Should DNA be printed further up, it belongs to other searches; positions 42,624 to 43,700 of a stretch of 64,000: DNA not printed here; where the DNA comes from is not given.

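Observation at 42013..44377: Small toxin-antitoxin and nuclease islet splitting the heme gene set: vapBC, a solitary HNH endonuclease, a decayed vsr, and hicAB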

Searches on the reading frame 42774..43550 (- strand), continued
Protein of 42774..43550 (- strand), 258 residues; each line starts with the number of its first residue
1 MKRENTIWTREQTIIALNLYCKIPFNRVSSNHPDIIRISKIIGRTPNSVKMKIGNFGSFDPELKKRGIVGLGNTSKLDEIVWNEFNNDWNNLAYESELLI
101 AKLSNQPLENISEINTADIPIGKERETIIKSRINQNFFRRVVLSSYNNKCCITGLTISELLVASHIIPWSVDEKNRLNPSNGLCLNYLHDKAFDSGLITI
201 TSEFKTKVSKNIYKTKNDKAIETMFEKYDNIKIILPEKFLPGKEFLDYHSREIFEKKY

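Call 17: find_related_loci(query=A1, collection=genome_contigs, flank=6000)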
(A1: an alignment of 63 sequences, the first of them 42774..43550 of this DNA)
Query A1 (258 aa) in genome_contigs; peptide patterns used: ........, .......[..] (x = any residue, [..] = any of these).
147 stretches matched a pattern; 107 encode a relative of the query (tblastn E <= 1e-3); the best 80 are kept; 80 distinct loci.
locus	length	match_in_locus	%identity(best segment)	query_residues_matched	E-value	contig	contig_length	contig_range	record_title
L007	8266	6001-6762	76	1-256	3e-133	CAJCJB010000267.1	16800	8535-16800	Candidatus Saccharibacteria bacterium isolate BOG_genome_mining.63 genome assembly, contig: k141_8166050, whole genome s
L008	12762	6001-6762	74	1-255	6e-132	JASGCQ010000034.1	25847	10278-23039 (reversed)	MAG: Phycisphaerales bacterium isolate MAG05 NODE_881_length_25847_cov_38.603520, whole genome shotgun sequence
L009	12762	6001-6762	73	1-255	1e-129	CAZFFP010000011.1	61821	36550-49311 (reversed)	MAG TPA_asm: uncultured Chitinophagaceae bacterium isolate SRP319275_co1_176 genome assembly, contig: NODE_295_length_61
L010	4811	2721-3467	76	8-256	2e-130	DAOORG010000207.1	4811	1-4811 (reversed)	MAG TPA_asm: Chitinophagales bacterium isolate AMR_MDS_2551 NODE_21111_length_4811_cov_4.151808, whole genome shotgun se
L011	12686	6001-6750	73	7-256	2e-128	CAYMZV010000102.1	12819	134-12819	MAG TPA_asm: uncultured Chryseobacterium sp. isolate binchicken_co50_371 genome assembly, contig: NODE_5861_length_12819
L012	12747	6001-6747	75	8-256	5e-128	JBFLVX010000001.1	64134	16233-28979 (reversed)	MAG: Nitrospirota bacterium isolate MAG017 MAG017_1, whole genome shotgun sequence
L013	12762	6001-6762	73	2-255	4e-128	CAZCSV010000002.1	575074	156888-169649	MAG TPA_asm: uncultured Ignavibacteriaceae bacterium isolate binchicken_co44_166 genome assembly, contig: NODE_5_length_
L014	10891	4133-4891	73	1-255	3e-127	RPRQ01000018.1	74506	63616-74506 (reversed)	MAG: Bacteroidales bacterium isolate metabat2.99 metabat2.99_Contig_985041, whole genome shotgun sequence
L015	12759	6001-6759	72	1-255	8e-127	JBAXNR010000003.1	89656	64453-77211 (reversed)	MAG: Methylococcales bacterium isolate ELA484 MAG484_3, whole genome shotgun sequence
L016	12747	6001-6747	74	8-256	5e-127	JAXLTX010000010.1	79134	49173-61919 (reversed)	MAG: Chitinophagales bacterium isolate STL-BAC15 C1.327.fa-10, whole genome shotgun sequence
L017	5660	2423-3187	73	1-256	3e-125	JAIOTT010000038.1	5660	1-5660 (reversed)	MAG: Bacteroidales bacterium isolate SMBSF77 bin_98_k127_877316, whole genome shotgun sequence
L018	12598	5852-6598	71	8-256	7e-124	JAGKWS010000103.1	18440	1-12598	MAG: Chitinophagaceae bacterium isolate C8_D7_6 C8_D7_6_317, whole genome shotgun sequence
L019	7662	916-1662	70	8-256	2e-122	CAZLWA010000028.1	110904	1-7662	MAG TPA_asm: uncultured Bacteroidota bacterium isolate binchicken_co165_173 genome assembly, contig: k141_2459390, whole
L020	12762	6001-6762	68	1-256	5e-122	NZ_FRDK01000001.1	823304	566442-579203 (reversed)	Flavobacterium fryxellicola strain DSM 16209, whole genome shotgun sequence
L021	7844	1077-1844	69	1-256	2e-121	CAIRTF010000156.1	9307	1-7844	MAG: uncultured Chitinophagaceae bacterium isolate VK_bin-2746 genome assembly, contig: bin-2746:156/217, whole genome s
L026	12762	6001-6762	67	1-256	3e-118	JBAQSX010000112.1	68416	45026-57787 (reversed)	MAG: Methylococcaceae bacterium isolate MFD12014_ilm_asm_bin15 k127_46537, whole genome shotgun sequence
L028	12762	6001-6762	66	1-256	1e-116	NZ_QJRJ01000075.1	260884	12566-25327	Flavobacterium ginsenosidimutans strain THG 01 contig20, whole genome shotgun sequence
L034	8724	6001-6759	71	1-255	1e-114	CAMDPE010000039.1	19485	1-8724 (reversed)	MAG: Lutibacter flavus isolate MiH-22jul19-188 genome assembly, contig: MiH-22jul19-C5371, whole genome shotgun sequence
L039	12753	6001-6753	66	8-256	3e-112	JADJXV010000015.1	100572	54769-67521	MAG: Ignavibacteria bacterium isolate Lyne_18-Q3-R50-59_BAT3C.229 tig00020346-10-1002700, whole genome shotgun sequence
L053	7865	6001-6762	56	1-256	3e-98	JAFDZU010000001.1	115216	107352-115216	MAG: Bacteroidetes bacterium isolate SZAS-91 BACT-KAN-6__1__length-115216, whole genome shotgun sequence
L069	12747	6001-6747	55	8-256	3e-87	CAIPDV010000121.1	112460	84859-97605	MAG: uncultured Bacteroidetes bacterium isolate KR3_bin-0479 genome assembly, contig: bin-0479:121/126, whole genome sho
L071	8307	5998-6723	51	8-249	1e-85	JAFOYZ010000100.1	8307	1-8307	MAG: Bacteroidaceae bacterium isolate RGIG927 Dairy_cattle_Rectum-4__c292069, whole genome shotgun sequence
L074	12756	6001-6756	51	7-255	9e-85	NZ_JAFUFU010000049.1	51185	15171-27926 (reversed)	MAG: Treponema sp. isolate RGIG4455 Roe_deer_Omasum-4__c5753, whole genome shotgun sequence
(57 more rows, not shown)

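Call 21: predict_structure(alignment_id=A1)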
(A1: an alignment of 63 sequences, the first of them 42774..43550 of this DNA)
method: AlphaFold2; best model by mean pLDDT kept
length: 258 residues; sequences in the alignment: 63
mean_pLDDT: 70.2   pTM: 0.57
mean pLDDT of the five models: 70.2, 69.1, 68.9, 65.9, 65.1
residues with pLDDT >= 90: 55; 70-90: 100; 50-70: 49; < 50: 54
segments of 3 or more residues with pLDDT < 50: 1-4, 146-188, 234-240
pLDDT, mean of each block of 10 residues (from residue 1): 66 94 81 94 94 86 67 81 82 91 90 76 80 71 48 39 37 36 41 68 79 62 69 50 73 71
secondary structure, 60 per line:
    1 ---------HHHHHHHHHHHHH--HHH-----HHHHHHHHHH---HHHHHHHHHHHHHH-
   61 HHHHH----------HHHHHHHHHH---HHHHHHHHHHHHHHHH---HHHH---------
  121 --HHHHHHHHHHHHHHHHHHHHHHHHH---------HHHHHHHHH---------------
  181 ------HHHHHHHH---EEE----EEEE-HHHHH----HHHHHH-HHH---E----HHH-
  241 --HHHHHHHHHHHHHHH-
elements in order: H10-22 H33-42 H46-59 H61-65 H76-85 H89-104 H108-111 H123-147 H157-165 H187-194 E198-200 E205-208 H210-214 H219-224 H243-257

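Call 28: search_protein_families(library=pfam, alignment_id=A2, max_evalue=0.001)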
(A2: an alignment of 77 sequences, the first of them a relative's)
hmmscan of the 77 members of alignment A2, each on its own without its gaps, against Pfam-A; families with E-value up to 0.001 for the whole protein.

A. member 1, L007:6762-7022:+ (86 aa): 0 families

B. families by the number of members that match (of 77 scanned): 29 families (the first 25 are shown)
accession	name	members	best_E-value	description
PF09561.16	RE_HpaII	21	1e-80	HpaII restriction endonuclease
PF00145.23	DNA_methylase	3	2e-31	C-5 cytosine-specific DNA methylase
PF00773.25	RNB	1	2.9e-112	RNB domain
PF21688.3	FAD-depend_C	1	3.9e-70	FAD-dependent protein, C-terminal domain-like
PF17392.7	Urocanase_C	1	1.2e-62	Urocanase C-terminal domain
PF00664.28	ABC_membrane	1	9.8e-45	ABC transporter transmembrane region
PF01914.23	MarC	1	1.6e-39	MarC family integral membrane protein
PF03852.21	Vsr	1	3.6e-33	DNA mismatch endonuclease Vsr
PF17876.7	CSD2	1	3.9e-33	Cold shock domain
PF00005.33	ABC_tran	1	3.9e-30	ABC transporter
PF00282.25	Pyridoxal_deC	1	3.5e-28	Pyridoxal-dependent decarboxylase conserved domain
PF04383.19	KilA-N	1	9.6e-24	KilA-N domain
PF08206.17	OB_RNB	1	2.1e-21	Ribonuclease B OB domain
PF00575.29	S1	1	4.1e-13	S1 RNA binding domain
PF01266.30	DAO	1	1.6e-10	FAD dependent oxidoreductase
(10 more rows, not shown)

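Call 30: search_protein_families(library=pfam, alignment_id=A3, max_evalue=0.001)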
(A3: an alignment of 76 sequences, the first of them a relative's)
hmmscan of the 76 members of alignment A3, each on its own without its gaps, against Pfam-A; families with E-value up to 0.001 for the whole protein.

A. member 1, L007:5461-5922:+ (153 aa): 1 family
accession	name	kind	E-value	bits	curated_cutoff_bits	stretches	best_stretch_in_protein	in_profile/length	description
PF01797.21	Y1_Tnp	-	3.2e-31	108.4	23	1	5-119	2-121/121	Transposase IS200 like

B. families by the number of members that match (of 76 scanned): 57 families (the first 25 are shown)
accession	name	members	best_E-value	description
PF00145.23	DNA_methylase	10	5.6e-92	C-5 cytosine-specific DNA methylase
PF03852.21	Vsr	7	3.3e-36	DNA mismatch endonuclease Vsr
PF20731.2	RE_NgoFVII_C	4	4.5e-08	NgoFVII C-terminal B3-like DNA-binding domain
PF00929.31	RNase_T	2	1.6e-35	Exonuclease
PF20582.4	UPF0758_N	2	3e-24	UPF0758 N-terminal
PF05359.17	DUF748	2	2.1e-10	Domain of Unknown Function (DUF748)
PF00633.29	HHH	2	2.6e-06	Helix-hairpin-helix motif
PF18741.7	MTES_1575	2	3.9e-06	REase_MTES_1575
PF01541.30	GIY-YIG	2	1.1e-05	GIY-YIG catalytic domain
PF02867.20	Ribonuc_red_lgC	1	4.3e-143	Ribonucleotide reductase, barrel domain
PF14356.11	DUF4403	1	9.5e-127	Domain of unknown function (DUF4403)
PF07287.17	AtuA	1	1.1e-116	Acyclic terpene utilisation family protein AtuA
PF04228.19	Zn_peptidase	1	3.4e-114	Putative neutral zinc metallopeptidase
PF01571.26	GCV_T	1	5.8e-84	Aminomethyltransferase folate-binding domain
PF00291.31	PALP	1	1.1e-77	Pyridoxal-phosphate dependent enzyme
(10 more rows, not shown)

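Call 31: search_protein_families(library=pfam, proteins=[L015:6765-7700:+, L026:6772-7716:+, L074:6769-7731:+, L039:6753-7508:+, L071:6725-7501:+, L053:6774-7355:+, L028:6762-7238:+, L010:3483-4067:+, L018:6598-7293:+, L034:7038-7835:+], max_evalue=0.01)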
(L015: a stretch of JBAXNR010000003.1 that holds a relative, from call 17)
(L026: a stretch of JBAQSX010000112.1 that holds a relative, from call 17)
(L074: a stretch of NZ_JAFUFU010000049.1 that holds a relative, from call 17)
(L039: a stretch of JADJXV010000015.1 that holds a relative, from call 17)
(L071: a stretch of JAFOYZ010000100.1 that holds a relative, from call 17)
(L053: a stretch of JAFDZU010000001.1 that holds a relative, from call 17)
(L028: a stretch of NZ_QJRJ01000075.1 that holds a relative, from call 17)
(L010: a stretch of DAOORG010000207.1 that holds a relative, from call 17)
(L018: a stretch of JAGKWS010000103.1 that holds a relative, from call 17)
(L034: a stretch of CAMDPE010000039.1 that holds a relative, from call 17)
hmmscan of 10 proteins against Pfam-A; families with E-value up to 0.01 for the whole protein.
L015:6765-7700:+ (311 aa): 1 family
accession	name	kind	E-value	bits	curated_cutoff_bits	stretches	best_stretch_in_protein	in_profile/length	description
PF09561.16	RE_HpaII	-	1.1e-64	219.4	25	2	102-311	146-359/359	HpaII restriction endonuclease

L026:6772-7716:+ (314 aa): 1 family
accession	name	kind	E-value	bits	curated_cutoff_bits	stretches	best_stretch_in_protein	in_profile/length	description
PF09561.16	RE_HpaII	-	2.6e-64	218.2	25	1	104-314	145-359/359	HpaII restriction endonuclease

L074:6769-7731:+ (320 aa): 1 family
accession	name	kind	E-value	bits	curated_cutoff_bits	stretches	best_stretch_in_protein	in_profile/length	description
PF09561.16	RE_HpaII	-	7.6e-34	118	25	1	81-263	149-336/359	HpaII restriction endonuclease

L039:6753-7508:+ (251 aa): 1 family
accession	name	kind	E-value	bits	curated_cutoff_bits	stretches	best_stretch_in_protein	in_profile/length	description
PF09561.16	RE_HpaII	-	3e-51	175.2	25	1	28-250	156-359/359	HpaII restriction endonuclease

L071:6725-7501:+ (258 aa): 1 family
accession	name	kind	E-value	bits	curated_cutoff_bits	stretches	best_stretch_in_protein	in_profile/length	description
PF09561.16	RE_HpaII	-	2e-60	205.5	25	2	20-216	143-337/359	HpaII restriction endonuclease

L053:6774-7355:+ (193 aa): 1 family
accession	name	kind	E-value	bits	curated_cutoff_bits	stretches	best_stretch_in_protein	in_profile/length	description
PF09561.16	RE_HpaII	-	1.9e-06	27.9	25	1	44-170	201-328/359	HpaII restriction endonuclease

L028:6762-7238:+ (158 aa): 0 families

L010:3483-4067:+ (194 aa): 1 family
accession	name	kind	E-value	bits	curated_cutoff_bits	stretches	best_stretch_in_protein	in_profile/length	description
PF09561.16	RE_HpaII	-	2.2e-09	37.6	25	1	45-173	202-331/359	HpaII restriction endonuclease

L018:6598-7293:+ (231 aa): 1 family
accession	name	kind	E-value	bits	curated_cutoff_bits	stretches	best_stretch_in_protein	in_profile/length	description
PF09561.16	RE_HpaII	-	3.7e-65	221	25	1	2-230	150-359/359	HpaII restriction endonuclease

L034:7038-7835:+ (265 aa): 1 family
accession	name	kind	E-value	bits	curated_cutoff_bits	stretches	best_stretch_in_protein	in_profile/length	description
PF09561.16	RE_HpaII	-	1.5e-53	182.9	25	2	38-225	152-336/359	HpaII restriction endonuclease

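Call 39: search_protein_families(library=pfam, proteins=[L007:6762-7022:+, L014:4894-5145:+, L034:6762-7022:+, L014:5270-6277:+, L028:6762-7238:+, L069:6747-7019:+, L020:7023-7811:+], max_evalue=10)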
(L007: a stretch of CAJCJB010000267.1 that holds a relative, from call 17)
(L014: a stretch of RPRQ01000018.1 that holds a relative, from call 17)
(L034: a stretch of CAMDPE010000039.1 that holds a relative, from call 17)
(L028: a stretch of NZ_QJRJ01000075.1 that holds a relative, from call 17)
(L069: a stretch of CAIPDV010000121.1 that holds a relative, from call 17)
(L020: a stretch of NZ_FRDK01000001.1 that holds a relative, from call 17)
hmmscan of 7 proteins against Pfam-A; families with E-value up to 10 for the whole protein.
L007:6762-7022:+ (86 aa): 0 families

L014:4894-5145:+ (83 aa): 0 families

L034:6762-7022:+ (86 aa): 0 families

L014:5270-6277:+ (335 aa): 1 family
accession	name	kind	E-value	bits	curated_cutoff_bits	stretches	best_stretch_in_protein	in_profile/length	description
PF09561.16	RE_HpaII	-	1.6e-90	304.5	25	1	4-334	47-359/359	HpaII restriction endonuclease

L028:6762-7238:+ (158 aa): 0 families

L069:6747-7019:+ (90 aa): 0 families

L020:7023-7811:+ (262 aa): 1 family
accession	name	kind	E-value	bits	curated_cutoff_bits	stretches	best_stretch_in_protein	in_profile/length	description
PF09561.16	RE_HpaII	-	4.5e-64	217.5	25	1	32-260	151-359/359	HpaII restriction endonuclease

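Call 47: search_dna_similar(query=window:42774-43550:-, collection=plasmids, mode=protein, max_evalue=1e-10, max_rows=25)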
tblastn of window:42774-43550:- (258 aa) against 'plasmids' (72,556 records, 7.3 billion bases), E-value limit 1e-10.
Records with a match: 89; places in all: 91; records where one place covers at least 80% of the query: 5.
Best place of each record, by identity: <60% 89.
By first word of the organism name: Bacillus 57; Acinetobacter 7; Paracoccus 3; Azospirillum 3; Neisseria 2; Vibrio 2; Rhizobium 2; Photobacterium 2; Hymenobacter 1; Euzebya 1; and 9 more.
By predicted mobility (MOB-suite, as given by PLSDB): non-mobilizable 70; mobilizable 10; conjugative 9.
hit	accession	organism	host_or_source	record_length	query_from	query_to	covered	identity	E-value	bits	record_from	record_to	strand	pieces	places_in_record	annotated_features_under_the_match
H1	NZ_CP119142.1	Neisseria gonorrhoeae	Homo sapiens,whole organism,synovial ...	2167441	8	255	96%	51.4%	1e-72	248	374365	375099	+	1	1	none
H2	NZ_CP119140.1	Neisseria gonorrhoeae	Homo sapiens,whole organism,blood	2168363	8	255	96%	51.4%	1e-72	248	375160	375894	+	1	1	none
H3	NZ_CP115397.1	Hymenobacter yonginensis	whole organism,freshwater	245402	1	249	97%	43.0%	5e-68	234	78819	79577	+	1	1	HNH endonuclease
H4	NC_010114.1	Vibrio sp. 09022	-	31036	35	256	86%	28.6%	2e-11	71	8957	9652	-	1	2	HNH endonuclease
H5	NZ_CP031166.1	Euzebya pacifica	-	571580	30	254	87%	25.6%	2e-12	74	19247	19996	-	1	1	HNH endonuclease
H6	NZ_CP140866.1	Rhizobium leguminosarum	Trifolium pratense,whole organism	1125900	99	256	61%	36.0%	5e-15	82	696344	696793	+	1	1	record has no annotation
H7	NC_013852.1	Allochromatium vinosum DSM 180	-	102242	77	246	66%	32.9%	1e-19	95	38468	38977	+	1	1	HNH endonuclease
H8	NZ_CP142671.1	Bacillus albus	cell culture,soil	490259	96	257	63%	32.9%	1e-11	71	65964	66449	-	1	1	HNH endonuclease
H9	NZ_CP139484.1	Bacillus sp. RA(2023)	mixed culture,soil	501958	96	257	63%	32.9%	1e-11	71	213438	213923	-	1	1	HNH endonuclease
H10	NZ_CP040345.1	Bacillus albus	Apostichopus japonicus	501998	96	257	63%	32.9%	1e-11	71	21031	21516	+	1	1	HNH endonuclease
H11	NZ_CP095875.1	Bacillus sp. PGP15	-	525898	96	257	63%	32.9%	1e-11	71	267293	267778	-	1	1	HNH endonuclease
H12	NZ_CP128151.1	Bacillus albus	bacterial isolate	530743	96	257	63%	32.9%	1e-11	71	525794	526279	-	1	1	HNH endonuclease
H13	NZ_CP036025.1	Bacillus mycoides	cell culture,soil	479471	100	257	61%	33.5%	3e-11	70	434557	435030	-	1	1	HNH endonuclease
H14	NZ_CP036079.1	Bacillus mycoides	cell culture,soil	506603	100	257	61%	33.5%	3e-11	70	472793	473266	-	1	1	HNH endonuclease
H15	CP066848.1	Bacillus mycoides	single cell,soil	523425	100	257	61%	33.5%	3e-11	70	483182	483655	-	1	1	HNH endonuclease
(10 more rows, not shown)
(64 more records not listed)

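Call 48: search_dna_similar(query=window:42774-43550:-, collection=phages, mode=protein, max_evalue=1e-10, max_rows=15)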
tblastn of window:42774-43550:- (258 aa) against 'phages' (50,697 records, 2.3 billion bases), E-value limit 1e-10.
Records with a match: 3; places in all: 3; records where one place covers at least 80% of the query: 1.
Best place of each record, by identity: <60% 3.
By first word of the organism name: Ruminococcus 2; Bacteriophage 1.
By host as written in the record: Ruminococcus sp. 2; - 1.
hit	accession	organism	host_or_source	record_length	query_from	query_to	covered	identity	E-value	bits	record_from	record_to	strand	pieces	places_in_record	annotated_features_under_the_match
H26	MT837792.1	Bacteriophage sp.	human fecal samples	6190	8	249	94%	44.5%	2e-66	228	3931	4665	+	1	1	record has no annotation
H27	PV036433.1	Ruminococcus phage NatCom_23091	Ruminococcus sp.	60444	62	255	75%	28.4%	2e-13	76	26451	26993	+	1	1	hypothetical protein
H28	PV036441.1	Ruminococcus phage NatCom_29429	Ruminococcus sp.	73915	62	255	75%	27.9%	8e-13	74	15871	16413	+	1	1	hypothetical protein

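Call 49: get_annotated_region(hit=H1, flank=5000)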
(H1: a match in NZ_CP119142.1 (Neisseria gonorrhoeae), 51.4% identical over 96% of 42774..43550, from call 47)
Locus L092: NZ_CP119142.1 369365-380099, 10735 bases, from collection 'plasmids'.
description: Neisseria gonorrhoeae strain 2022NG-0032 plasmid p2022NG-0032_1, complete sequence
organism: Neisseria gonorrhoeae (NCBI taxid 485)
taxonomy: Bacteria; Pseudomonadota; Betaproteobacteria; Neisseriales; Neisseriaceae; Neisseria; Neisseria gonorrhoeae
host: -; source: Homo sapiens,whole organism,synovial fluid; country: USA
typing (MOB-suite, as given by PLSDB): non-mobilizable
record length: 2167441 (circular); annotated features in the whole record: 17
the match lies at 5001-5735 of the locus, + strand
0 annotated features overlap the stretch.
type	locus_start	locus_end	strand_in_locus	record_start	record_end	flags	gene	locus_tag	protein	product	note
